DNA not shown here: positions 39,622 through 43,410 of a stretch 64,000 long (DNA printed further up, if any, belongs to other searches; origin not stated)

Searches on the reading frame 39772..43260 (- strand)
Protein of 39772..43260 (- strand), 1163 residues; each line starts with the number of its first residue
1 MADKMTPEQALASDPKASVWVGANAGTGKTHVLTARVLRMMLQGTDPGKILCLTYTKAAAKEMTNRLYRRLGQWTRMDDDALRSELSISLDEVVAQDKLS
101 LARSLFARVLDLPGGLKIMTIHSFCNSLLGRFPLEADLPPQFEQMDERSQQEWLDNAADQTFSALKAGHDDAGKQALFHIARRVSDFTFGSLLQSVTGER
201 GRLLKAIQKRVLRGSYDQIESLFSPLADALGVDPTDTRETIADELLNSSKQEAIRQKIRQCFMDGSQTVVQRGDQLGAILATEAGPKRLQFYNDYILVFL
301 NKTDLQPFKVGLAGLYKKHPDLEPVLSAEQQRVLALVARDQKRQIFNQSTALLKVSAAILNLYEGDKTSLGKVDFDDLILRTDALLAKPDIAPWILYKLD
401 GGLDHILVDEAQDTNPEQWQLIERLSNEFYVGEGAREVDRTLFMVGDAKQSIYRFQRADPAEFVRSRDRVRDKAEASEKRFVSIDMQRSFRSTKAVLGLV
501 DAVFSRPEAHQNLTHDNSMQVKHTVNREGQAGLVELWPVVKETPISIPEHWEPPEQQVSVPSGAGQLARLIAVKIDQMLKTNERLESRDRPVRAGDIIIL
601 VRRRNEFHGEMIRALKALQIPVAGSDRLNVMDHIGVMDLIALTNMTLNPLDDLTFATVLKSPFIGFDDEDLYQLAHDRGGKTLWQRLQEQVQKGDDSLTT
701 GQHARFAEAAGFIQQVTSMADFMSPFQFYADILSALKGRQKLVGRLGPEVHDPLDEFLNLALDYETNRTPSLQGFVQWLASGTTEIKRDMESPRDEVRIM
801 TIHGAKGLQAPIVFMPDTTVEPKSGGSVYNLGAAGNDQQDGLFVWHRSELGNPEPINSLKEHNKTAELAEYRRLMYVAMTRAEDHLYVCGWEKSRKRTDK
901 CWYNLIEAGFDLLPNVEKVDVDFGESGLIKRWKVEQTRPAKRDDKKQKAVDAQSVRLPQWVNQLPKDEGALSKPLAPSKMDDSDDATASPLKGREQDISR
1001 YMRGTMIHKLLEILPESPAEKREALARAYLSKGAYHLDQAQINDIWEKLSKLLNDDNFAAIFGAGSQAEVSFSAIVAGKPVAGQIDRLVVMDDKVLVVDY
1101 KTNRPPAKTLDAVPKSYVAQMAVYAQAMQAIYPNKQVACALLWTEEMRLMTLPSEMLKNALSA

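Call 73: search_protein_families(library=pfam, proteins=[window:39772-43260:-], max_evalue=0.0001)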
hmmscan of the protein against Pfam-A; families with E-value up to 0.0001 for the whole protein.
window:39772-43260:- (1163 aa): 5 families
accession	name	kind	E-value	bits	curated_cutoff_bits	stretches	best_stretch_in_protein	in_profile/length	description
PF00580.27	UvrD-helicase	-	1.5e-49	169.5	23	1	8-467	6-267/271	UvrD/REP helicase N-terminal domain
PF13361.12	UvrD_C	-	2.4e-20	73.7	25.6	1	590-889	67-346/350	UvrD-like helicase C-terminal domain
PF13245.12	AAA_19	-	7.7e-14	52.5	25.1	1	17-70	12-64/134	AAA domain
PF12705.13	PDDEXK_1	-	1e-12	49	22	1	995-1141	29-185/247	PD-(D/E)XK nuclease superfamily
PF13538.12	UvrD_C_2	-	7.7e-11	42.1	27.4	0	867-888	30-51/52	UvrD-like helicase C-terminal domain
